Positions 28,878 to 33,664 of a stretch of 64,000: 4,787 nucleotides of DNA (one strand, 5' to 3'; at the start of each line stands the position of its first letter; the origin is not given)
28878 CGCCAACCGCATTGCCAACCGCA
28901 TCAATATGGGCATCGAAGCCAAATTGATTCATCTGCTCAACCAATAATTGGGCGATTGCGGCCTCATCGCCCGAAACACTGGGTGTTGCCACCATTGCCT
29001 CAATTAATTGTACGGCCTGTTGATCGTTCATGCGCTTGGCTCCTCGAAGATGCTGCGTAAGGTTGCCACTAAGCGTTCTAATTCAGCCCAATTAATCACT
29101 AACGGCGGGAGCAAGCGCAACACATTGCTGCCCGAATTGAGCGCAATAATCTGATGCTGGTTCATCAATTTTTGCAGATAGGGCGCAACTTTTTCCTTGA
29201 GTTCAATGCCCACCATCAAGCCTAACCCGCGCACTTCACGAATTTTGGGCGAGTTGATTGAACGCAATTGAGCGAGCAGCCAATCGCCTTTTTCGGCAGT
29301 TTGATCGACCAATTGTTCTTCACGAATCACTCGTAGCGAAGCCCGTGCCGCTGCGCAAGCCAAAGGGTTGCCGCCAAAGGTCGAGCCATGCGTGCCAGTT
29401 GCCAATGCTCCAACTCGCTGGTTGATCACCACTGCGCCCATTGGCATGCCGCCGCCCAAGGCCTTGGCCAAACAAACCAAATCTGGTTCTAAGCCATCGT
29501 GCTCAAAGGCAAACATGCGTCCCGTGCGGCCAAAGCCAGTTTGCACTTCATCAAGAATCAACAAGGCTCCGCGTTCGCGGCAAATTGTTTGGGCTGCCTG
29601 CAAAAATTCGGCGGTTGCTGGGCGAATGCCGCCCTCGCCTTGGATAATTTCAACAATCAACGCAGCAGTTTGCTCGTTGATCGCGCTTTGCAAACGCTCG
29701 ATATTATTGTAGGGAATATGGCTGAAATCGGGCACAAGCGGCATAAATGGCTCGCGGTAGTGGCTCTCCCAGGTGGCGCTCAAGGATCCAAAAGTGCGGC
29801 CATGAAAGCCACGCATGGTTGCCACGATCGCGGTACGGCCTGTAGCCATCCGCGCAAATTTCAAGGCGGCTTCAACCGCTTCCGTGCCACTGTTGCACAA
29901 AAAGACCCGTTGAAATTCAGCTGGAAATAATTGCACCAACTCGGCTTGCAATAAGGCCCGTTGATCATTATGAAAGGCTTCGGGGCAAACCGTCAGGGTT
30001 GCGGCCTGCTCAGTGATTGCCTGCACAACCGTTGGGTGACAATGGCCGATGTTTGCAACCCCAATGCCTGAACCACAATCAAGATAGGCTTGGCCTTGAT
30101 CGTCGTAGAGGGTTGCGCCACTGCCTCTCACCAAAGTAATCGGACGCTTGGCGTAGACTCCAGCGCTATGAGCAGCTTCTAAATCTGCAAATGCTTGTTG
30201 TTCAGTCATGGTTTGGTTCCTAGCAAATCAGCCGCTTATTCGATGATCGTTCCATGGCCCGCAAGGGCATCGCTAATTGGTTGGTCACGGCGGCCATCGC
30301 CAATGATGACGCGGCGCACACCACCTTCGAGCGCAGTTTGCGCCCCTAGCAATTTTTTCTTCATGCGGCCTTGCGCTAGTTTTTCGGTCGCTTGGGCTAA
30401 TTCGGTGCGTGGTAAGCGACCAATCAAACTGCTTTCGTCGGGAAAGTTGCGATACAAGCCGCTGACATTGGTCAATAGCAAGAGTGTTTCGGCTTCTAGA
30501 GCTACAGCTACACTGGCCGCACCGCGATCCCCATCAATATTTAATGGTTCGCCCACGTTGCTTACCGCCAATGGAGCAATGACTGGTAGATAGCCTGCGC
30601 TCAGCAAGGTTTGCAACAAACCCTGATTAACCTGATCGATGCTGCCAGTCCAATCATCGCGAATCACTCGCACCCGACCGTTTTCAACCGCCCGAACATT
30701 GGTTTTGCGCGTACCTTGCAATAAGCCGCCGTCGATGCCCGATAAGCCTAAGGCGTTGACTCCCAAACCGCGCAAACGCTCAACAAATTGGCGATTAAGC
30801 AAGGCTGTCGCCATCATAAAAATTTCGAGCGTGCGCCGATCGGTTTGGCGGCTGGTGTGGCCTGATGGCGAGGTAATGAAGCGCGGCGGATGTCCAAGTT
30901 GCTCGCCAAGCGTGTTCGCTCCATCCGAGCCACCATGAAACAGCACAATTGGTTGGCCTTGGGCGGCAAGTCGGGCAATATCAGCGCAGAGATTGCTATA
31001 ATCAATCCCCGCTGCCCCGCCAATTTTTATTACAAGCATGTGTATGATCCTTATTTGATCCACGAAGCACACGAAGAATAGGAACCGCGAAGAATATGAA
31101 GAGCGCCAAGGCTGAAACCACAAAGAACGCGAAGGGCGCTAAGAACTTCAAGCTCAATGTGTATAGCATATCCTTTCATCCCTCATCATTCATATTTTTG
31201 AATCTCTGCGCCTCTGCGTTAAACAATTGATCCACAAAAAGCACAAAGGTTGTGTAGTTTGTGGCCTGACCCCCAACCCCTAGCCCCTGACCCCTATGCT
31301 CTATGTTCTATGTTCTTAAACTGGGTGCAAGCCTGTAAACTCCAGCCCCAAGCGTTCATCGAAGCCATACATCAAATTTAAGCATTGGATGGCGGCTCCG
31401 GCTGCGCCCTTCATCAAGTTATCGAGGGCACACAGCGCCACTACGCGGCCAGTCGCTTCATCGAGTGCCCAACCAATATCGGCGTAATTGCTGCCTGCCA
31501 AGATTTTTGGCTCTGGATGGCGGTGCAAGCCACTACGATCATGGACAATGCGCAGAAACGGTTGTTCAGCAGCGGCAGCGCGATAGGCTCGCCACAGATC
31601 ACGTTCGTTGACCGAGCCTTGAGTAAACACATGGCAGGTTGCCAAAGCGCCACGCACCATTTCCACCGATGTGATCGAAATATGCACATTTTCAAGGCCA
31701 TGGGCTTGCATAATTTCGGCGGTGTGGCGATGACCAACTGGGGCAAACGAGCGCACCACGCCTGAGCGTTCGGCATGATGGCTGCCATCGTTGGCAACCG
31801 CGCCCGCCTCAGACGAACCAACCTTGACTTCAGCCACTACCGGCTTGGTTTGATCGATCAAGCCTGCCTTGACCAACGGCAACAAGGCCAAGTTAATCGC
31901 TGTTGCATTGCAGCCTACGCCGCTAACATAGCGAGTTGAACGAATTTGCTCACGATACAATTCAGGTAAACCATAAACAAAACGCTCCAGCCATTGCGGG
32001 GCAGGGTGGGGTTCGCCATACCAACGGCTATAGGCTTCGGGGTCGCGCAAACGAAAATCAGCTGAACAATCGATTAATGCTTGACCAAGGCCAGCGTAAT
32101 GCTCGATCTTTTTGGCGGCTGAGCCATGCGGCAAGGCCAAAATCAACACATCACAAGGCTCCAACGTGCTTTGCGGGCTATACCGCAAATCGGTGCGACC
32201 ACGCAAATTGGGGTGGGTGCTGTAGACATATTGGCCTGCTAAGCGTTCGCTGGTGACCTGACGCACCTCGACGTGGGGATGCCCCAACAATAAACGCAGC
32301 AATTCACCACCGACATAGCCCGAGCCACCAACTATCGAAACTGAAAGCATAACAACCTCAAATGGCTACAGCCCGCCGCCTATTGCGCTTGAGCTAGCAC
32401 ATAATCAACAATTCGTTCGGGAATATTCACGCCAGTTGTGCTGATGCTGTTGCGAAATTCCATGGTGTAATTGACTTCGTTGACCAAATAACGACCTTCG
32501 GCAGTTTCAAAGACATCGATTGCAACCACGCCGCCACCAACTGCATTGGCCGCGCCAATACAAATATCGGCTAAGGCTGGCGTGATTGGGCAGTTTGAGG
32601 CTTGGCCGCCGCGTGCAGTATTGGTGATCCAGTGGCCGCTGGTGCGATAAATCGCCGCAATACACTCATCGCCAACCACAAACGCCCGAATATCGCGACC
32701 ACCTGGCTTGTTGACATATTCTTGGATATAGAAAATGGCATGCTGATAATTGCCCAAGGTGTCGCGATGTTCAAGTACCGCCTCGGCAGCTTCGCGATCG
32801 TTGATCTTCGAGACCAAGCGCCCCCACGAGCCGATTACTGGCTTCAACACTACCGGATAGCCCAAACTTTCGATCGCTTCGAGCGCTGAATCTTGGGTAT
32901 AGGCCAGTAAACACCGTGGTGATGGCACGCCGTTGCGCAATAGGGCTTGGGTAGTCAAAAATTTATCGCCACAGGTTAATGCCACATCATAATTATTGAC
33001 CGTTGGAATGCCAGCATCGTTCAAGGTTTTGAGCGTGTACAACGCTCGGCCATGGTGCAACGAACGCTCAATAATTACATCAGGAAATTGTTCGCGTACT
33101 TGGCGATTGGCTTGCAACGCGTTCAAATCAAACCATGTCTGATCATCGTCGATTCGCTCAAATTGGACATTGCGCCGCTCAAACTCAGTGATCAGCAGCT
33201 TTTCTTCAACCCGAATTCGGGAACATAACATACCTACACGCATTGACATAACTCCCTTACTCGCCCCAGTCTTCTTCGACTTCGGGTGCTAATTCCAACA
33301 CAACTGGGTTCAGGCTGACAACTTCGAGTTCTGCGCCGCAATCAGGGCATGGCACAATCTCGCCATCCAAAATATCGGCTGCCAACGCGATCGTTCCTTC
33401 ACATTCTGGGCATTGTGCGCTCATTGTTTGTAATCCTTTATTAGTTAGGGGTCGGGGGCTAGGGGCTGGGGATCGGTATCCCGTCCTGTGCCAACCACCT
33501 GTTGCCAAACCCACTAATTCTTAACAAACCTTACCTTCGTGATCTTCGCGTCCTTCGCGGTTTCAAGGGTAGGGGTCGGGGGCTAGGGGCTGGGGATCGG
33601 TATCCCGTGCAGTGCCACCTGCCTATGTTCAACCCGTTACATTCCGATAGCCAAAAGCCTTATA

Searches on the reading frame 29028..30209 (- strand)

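Call 6: search_protein_families(library=ncbifam, proteins=[window:29028-30209:-])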
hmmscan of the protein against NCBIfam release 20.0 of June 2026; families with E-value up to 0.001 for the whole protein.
window:29028-30209:- (393 aa): 69 families (the best 25 are shown)
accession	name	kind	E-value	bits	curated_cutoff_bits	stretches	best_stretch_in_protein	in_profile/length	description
NF042418.1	LysJ_Th_th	equivalog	3.4e-158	526.6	700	1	6-387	2-384/386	[LysW]-aminoadipate semialdehyde transaminase LysJ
TIGR00707.1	argD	subfamily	2e-137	458.1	410.05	1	18-388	5-380/381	acetylornithine/succinylornithine family transaminase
NF002874.0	PRK03244.1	equivalog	3.6e-131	437.6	457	1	15-390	18-394/399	acetylornithine transaminase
NF002797.0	PRK02936.1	equivalog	1.1e-124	416.2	496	1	18-390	7-379/385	acetylornithine transaminase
NF002325.0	PRK01278.1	subfamily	9.6e-116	386.7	372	1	16-390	7-388/395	acetylornithine transaminase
NF045491.1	LysJ_Sulfobales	equivalog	4.4e-110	368.2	700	1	18-385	6-374/386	[LysW]-aminoadipate semialdehyde/glutamate semialdehyde transaminase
NF003273.0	PRK04260.1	equivalog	1.4e-106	356.3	616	1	19-389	8-376/376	acetylornithine transaminase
NF003087.0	PRK04013.1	equivalog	1.5e-105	353.3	528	1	18-381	3-351/364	acetylornithine/acetyl-lysine aminotransferase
NF004426.0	PRK05769.1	equivalog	6.5e-105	351.4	552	2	179-389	220-438/441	acetyl ornithine aminotransferase family protein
NF003468.0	PRK05093.1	subfamily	6.8e-103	344.5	522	1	18-385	19-396/405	acetylornithine/succinyldiaminopimelate transaminase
TIGR03246.1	arg_catab_astC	subfamily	1.2e-100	337.3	609.95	1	18-382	13-387/397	acetylornithine/succinylornithine family transaminase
NF005993.0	PRK08117.1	subfamily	4.7e-100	335.2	574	2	178-385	205-424/433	aspartate aminotransferase family protein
NF008570.0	PRK11522.1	equivalog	1.9e-99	333.4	612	1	30-389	77-455/464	putrescine aminotransferase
NF053554.1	prodigi_MAP_PigE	equivalog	7.3e-99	332.2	850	1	27-341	405-731/837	prodigiosin MAP biosynthesis aminotransferase PigE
NF003145.0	PRK04073.1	equivalog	2e-97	326.2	656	1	5-388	5-395/396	ornithine--oxo-acid transaminase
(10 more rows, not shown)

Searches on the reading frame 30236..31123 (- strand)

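Call 6: search_protein_families(library=ncbifam, proteins=[window:30236-31123:-])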
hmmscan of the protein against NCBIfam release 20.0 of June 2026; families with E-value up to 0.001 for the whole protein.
window:30236-31123:- (295 aa): 15 families
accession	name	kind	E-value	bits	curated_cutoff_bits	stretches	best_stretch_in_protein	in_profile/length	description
NF010659.0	PRK14058.1-1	equivalog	5.8e-126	419.1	223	1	29-294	1-266/267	[LysW]-aminoadipate kinase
NF010661.0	PRK14058.1-3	equivalog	9.4e-75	251.3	251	1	30-294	3-270/283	acetylglutamate/acetylaminoadipate kinase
NF010662.0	PRK14058.1-4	equivalog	2.4e-60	204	194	1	29-294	1-261/264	[LysW]-aminoadipate/[LysW]-glutamate kinase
TIGR00761.1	argB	equivalog_domain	6.1e-58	196.1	151.3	1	29-274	1-231/231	acetylglutamate kinase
NF010660.0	PRK14058.1-2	equivalog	1.3e-46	159.5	241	1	29-275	1-240/249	[LysW]-aminoadipate/[LysW]-glutamate kinase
TIGR01890.1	N-Ac-Glu-synth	equivalog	3.7e-19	69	202.85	1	29-283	19-263/429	amino-acid N-acetyltransferase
NF003641.0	PRK05279.1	equivalog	2.7e-15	56.2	344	1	29-280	27-272/441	amino-acid N-acetyltransferase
TIGR01027.1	proB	equivalog_domain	1.3e-09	37.7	186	1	170-289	117-244/363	glutamate 5-kinase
NF003387.0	PRK04531.1-2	equivalog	2.4e-09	36.2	426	1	29-226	38-217/441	acetylglutamate kinase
NF003386.0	PRK04531.1-1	equivalog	3.2e-06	26.4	417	1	23-224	37-220/442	acetylglutamate kinase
TIGR01092.1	P5CS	equivalog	3.2e-06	25.6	796.75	1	196-290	167-267/715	delta l-pyrroline-5-carboxylate synthetase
NF009008.0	PRK12354.1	subfamily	7.8e-06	25.2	361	1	177-285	184-291/308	carbamate kinase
TIGR00746.1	arcC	equivalog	4.2e-05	22.7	358.25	1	195-286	207-301/309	carbamate kinase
NF040647.1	IPPK_Arch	equivalog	0.00034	20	120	1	160-293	114-258/259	isopentenyl phosphate kinase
NF040622.1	MfnE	equivalog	0.00046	19.9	300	0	192-230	115-153/211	[5-(aminomethyl)furan-3-yl]methyl phosphate kinase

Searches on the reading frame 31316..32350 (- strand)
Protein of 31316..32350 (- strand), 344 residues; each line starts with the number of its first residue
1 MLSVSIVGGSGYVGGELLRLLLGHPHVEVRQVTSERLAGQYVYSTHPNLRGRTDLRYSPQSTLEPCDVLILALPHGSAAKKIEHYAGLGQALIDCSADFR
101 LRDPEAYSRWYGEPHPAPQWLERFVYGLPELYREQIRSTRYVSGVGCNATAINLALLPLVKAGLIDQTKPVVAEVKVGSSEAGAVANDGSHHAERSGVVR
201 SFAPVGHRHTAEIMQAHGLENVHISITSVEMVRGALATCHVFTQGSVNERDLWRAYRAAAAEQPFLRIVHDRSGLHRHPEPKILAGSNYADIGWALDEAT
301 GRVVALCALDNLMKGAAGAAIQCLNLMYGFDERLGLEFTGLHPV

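Call 6: search_protein_families(library=ncbifam, proteins=[window:31316-32350:-])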
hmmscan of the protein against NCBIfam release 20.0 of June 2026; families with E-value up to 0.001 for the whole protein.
window:31316-32350:- (344 aa): 5 families
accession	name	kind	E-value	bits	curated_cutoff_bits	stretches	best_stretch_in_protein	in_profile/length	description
TIGR01850.1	argC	equivalog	4.5e-108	361.5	233.6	1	3-343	2-345/345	N-acetyl-gamma-glutamyl-phosphate reductase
TIGR01851.1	argC_other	equivalog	5.3e-22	78.5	229.85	1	122-329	87-309/310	N-acetyl-gamma-glutamyl-phosphate reductase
NF006416.0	PRK08664.1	subfamily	2.4e-08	33.6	232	1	2-100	4-111/350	aspartate-semialdehyde dehydrogenase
NF011456.0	PRK14874.1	equivalog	3.6e-06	26.2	223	0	2-101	5-102/346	aspartate-semialdehyde dehydrogenase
TIGR00978.1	asd_EA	equivalog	8.7e-06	25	301.2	0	3-100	2-109/342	aspartate-semialdehyde dehydrogenase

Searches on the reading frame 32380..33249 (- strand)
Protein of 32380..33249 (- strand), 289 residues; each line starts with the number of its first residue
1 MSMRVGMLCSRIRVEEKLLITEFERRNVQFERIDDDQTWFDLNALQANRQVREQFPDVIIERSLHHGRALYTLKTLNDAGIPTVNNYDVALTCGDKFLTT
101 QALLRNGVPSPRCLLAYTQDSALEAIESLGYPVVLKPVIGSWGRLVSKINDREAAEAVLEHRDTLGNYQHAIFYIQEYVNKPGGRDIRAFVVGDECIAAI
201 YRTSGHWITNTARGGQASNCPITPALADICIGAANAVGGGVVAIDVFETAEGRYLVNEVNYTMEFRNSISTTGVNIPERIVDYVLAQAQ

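Call 6: search_protein_families(library=ncbifam, proteins=[window:32380-33249:-])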
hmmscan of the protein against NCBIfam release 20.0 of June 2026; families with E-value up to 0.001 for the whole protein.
window:32380-33249:- (289 aa): 30 families (the best 25 are shown)
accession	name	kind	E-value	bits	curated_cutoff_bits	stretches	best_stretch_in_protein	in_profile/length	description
TIGR02144.1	LysX_arch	equivalog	1.3e-100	336.1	275.6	1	6-286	2-277/281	lysine biosynthesis protein LysX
TIGR00768.1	rimK_fam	subfamily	1.5e-89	300.1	143.4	1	5-284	2-276/276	RimK family alpha-L-glutamate ligase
NF040720.1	MptN_Meth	equivalog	4.2e-48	163.9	350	1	71-284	77-290/291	tetrahydromethanopterin:alpha-L-glutamate ligase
NF007764.0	PRK10446.1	equivalog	3.9e-26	92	331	1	84-288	88-290/300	30S ribosomal protein S6--L-glutamate ligase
TIGR04356.1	grasp_GAK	hypoth_equivalog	1.5e-18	66.9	300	1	70-287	74-286/287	GAK system ATP-grasp enzyme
TIGR04443.1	F420_CofF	equivalog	2.1e-17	63.1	300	1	73-286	70-280/283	coenzyme gamma-F420-2:alpha-L-glutamate ligase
TIGR02068.2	cya_phycin_syn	equivalog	1e-13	50.2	850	1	93-209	211-321/862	cyanophycin synthetase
NF010623.0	PRK14016.1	subfamily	1.9e-12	46.1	877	1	94-209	213-322/871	cyanophycin synthetase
NF009402.0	PRK12767.1-1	equivalog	2.7e-10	39.6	218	1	82-182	102-196/329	carbamoyl phosphate synthase-like protein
NF002563.0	PRK02186.1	subfamily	2.1e-08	32.9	625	1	80-180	93-189/890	argininosuccinate lyase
NF009405.0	PRK12767.1-4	equivalog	1.7e-07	30.6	390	1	80-163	96-177/320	carbamoyl phosphate synthase-like protein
NF009406.0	PRK12767.1-5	equivalog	5.8e-07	28.9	271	1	76-261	93-269/327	carbamoyl phosphate synthase-like protein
NF003573.0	PRK05246.1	equivalog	1.2e-06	27.6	272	1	71-283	100-308/316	glutathione synthase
NF006406.0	PRK08654.1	equivalog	2.2e-06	26.5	739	1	88-201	108-223/499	acetyl-CoA carboxylase biotin carboxylase subunit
NF004680.0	PRK06019.1-6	equivalog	3.7e-06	25.9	327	0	72-159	93-181/405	5-(carboxyamino)imidazole ribonucleotide synthase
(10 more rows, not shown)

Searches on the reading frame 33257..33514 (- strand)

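Call 6: search_protein_families(library=ncbifam, proteins=[window:33257-33514:-])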
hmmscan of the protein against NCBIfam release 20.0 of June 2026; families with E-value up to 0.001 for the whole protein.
window:33257-33514:- (85 aa): 3 families
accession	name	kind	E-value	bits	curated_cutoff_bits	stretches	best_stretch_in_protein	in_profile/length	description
TIGR01206.1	lysW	equivalog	5.3e-20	71.1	53.2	1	31-85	1-54/54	lysine biosynthesis protein LysW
NF041070.1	carrier_LysW_Arch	domain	3.1e-19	68.7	75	1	31-85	1-57/57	alpha-aminoadipate/glutamate carrier protein LysW/ArgW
NF033497.1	rubre_like_arch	subfamily_domain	0.00012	21.7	32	0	55-64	18-27/34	rubrerythrin-like domain-containing protein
